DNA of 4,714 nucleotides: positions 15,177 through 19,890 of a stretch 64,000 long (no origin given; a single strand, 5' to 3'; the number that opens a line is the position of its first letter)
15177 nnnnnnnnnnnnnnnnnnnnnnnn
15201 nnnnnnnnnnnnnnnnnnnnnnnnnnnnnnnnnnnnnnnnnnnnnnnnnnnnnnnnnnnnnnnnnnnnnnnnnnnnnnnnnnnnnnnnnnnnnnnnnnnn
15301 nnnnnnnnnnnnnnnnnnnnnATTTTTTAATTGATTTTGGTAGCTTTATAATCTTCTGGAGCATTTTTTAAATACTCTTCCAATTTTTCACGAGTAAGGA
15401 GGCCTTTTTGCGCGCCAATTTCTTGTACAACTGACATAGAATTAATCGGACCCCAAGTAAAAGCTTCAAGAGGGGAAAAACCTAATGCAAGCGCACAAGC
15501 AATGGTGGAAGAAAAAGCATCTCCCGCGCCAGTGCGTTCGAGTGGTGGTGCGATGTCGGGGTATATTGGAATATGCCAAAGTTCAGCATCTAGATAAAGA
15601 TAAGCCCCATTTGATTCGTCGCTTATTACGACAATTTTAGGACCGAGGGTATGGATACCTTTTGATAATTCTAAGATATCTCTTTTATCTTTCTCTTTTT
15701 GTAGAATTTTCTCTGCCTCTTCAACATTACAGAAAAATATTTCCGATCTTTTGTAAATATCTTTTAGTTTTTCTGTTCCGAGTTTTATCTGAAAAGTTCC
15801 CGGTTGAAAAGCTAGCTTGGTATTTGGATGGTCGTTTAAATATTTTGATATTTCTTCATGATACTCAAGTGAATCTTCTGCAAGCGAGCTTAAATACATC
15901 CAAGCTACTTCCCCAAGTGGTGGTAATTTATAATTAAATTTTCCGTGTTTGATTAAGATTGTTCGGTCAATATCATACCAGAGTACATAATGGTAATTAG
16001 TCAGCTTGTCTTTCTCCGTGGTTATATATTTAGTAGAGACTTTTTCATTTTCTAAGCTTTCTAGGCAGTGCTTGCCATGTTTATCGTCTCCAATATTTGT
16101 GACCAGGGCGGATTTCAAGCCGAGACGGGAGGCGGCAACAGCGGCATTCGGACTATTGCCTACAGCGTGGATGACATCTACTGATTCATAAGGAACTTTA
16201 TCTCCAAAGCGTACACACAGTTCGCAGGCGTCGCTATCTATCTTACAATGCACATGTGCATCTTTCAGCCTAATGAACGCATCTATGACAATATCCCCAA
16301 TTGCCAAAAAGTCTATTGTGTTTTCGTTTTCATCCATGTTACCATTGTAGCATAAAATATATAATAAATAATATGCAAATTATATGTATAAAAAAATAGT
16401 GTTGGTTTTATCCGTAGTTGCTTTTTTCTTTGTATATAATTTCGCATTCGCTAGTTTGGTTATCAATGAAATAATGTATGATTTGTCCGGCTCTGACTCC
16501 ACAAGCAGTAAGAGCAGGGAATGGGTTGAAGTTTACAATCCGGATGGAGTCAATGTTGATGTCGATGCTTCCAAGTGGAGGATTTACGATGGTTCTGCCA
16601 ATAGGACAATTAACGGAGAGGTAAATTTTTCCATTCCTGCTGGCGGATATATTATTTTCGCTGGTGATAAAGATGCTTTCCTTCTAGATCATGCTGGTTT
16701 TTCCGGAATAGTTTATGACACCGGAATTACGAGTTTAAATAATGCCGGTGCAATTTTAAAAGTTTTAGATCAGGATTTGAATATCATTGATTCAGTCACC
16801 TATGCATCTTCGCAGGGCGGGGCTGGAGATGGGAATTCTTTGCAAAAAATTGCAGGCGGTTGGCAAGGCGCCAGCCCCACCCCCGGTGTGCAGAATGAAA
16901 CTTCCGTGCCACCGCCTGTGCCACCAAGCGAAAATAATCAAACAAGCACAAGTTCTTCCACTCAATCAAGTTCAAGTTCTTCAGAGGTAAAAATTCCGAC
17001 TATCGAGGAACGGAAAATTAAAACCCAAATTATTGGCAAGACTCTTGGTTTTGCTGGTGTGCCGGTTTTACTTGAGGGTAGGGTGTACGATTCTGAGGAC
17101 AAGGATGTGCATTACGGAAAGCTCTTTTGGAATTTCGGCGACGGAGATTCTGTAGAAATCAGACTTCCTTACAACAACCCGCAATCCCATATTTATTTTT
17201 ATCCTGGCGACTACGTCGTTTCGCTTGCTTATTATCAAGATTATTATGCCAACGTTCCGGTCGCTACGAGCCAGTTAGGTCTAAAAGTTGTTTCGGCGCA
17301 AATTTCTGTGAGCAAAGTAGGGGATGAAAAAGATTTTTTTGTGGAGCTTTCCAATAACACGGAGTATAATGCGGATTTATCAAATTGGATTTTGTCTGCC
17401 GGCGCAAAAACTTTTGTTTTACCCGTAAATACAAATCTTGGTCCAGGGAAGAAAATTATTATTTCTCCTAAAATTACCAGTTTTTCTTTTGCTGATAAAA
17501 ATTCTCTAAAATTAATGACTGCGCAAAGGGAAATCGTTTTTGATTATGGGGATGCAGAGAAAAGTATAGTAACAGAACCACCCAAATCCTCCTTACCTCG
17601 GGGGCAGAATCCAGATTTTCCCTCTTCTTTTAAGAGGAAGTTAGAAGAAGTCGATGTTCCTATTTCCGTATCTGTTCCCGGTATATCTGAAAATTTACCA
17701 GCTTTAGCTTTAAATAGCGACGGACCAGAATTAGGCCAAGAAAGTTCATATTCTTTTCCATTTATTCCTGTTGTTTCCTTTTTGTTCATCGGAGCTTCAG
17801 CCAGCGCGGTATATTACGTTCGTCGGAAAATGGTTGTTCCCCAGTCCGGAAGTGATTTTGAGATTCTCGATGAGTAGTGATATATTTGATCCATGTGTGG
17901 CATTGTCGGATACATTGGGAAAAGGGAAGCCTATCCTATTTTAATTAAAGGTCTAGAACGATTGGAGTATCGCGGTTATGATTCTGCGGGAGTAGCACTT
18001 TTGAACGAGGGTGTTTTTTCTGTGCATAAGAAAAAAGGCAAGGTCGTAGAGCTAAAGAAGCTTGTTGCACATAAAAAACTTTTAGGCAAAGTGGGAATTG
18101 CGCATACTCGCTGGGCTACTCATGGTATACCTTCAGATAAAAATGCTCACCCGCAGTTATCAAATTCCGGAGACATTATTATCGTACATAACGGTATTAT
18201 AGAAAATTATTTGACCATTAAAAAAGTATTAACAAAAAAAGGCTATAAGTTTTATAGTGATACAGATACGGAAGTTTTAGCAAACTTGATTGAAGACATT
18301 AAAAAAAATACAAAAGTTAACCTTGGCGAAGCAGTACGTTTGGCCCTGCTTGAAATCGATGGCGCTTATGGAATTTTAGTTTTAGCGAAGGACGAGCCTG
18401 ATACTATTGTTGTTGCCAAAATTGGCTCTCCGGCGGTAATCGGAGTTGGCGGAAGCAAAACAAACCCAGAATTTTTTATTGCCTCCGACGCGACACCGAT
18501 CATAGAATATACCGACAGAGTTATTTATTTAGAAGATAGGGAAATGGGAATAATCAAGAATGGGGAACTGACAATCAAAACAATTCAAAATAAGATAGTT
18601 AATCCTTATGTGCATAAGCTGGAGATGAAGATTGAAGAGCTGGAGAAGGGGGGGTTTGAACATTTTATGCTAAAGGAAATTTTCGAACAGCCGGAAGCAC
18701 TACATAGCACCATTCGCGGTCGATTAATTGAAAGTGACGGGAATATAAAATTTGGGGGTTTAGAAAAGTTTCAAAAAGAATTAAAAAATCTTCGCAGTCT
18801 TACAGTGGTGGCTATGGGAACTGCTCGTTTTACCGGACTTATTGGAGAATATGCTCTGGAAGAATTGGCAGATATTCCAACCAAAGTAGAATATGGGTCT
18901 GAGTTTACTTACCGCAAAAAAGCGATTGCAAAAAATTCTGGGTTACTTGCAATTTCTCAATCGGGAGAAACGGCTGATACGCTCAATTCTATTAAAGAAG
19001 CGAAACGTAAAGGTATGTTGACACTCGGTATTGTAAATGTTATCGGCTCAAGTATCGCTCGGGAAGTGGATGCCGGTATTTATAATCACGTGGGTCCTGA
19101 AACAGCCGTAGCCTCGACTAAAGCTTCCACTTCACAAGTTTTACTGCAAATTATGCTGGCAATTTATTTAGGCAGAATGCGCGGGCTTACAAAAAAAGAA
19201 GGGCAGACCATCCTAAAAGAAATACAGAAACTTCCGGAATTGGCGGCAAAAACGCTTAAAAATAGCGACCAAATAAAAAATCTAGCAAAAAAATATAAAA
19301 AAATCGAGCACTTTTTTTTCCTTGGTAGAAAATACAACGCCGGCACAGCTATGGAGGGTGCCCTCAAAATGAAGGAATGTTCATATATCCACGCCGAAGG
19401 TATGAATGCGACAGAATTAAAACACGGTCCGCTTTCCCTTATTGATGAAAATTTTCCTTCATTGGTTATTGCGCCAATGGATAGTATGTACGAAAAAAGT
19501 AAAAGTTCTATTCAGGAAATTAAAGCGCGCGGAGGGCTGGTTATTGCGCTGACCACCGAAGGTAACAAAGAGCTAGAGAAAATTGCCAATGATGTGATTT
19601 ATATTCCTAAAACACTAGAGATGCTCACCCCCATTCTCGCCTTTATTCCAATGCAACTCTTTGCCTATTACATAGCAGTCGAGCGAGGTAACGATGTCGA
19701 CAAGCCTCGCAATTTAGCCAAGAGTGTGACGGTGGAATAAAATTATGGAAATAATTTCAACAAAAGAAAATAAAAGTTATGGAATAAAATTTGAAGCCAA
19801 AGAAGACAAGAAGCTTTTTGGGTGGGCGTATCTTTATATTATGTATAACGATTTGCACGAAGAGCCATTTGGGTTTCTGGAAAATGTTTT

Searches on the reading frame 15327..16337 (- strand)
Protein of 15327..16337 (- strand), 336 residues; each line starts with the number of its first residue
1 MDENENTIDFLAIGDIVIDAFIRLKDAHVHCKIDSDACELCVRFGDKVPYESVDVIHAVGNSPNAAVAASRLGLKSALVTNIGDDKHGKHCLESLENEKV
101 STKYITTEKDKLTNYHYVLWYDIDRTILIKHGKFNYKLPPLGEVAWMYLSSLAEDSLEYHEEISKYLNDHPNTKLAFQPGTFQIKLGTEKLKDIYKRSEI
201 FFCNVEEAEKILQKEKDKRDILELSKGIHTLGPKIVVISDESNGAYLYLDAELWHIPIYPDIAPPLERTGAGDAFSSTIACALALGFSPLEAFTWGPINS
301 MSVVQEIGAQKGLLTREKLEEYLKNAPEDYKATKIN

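Call 78: search_protein_families(library=pfam, proteins=[window:15327-16337:-], max_evalue=0.0001)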
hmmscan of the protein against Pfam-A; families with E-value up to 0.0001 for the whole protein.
window:15327-16337:- (336 aa): 2 families
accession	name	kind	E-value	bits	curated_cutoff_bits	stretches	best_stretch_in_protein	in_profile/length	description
PF00294.29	PfkB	-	3.3e-27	96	25.8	1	54-313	31-299/302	pfkB family carbohydrate kinase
PF08543.17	Phos_pyr_kin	-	1.5e-06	28.2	27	1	189-295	110-223/246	Phosphomethylpyrimidine kinase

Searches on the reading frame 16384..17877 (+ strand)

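Call 78: search_protein_families(library=pfam, proteins=[window:16384-17877:+], max_evalue=0.0001)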
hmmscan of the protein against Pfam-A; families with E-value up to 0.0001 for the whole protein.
window:16384-17877:+ (497 aa): 1 family
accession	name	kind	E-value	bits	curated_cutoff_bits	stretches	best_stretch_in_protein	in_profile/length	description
PF00932.25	LTD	-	3.7e-18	66.3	34.3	2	22-140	5-107/109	Lamin Tail Domain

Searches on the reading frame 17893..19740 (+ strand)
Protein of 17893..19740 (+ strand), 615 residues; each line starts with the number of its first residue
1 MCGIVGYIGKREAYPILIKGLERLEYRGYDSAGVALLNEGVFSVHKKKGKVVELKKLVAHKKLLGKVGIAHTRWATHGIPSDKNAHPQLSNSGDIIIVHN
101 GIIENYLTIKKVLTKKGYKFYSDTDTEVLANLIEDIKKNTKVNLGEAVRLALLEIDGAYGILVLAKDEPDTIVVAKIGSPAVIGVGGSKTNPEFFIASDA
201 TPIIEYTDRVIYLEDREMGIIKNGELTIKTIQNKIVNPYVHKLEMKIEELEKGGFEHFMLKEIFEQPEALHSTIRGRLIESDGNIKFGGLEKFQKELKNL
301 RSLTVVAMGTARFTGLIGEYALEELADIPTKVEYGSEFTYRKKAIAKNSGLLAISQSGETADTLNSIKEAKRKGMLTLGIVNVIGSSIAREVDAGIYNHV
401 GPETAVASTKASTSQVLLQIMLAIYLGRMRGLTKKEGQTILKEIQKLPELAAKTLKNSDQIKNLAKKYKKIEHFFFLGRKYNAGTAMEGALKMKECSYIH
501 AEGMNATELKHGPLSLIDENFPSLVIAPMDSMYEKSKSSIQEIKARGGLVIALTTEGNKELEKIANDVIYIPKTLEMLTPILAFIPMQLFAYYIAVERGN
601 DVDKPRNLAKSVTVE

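Call 78: search_protein_families(library=pfam, proteins=[window:17893-19740:+], max_evalue=0.0001)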
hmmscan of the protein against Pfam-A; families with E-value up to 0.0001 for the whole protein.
window:17893-19740:+ (615 aa): 3 families
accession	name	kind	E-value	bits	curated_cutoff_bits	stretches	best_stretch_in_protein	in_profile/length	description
PF01380.27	SIS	-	5e-42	143.2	25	2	297-423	2-129/131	SIS domain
PF13522.11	GATase_6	-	5.1e-17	62.5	27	1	65-174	10-106/130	Glutamine amidotransferase domain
PF13537.11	GATase_7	-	5.2e-11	43.1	25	1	72-172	2-91/123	Glutamine amidotransferase domain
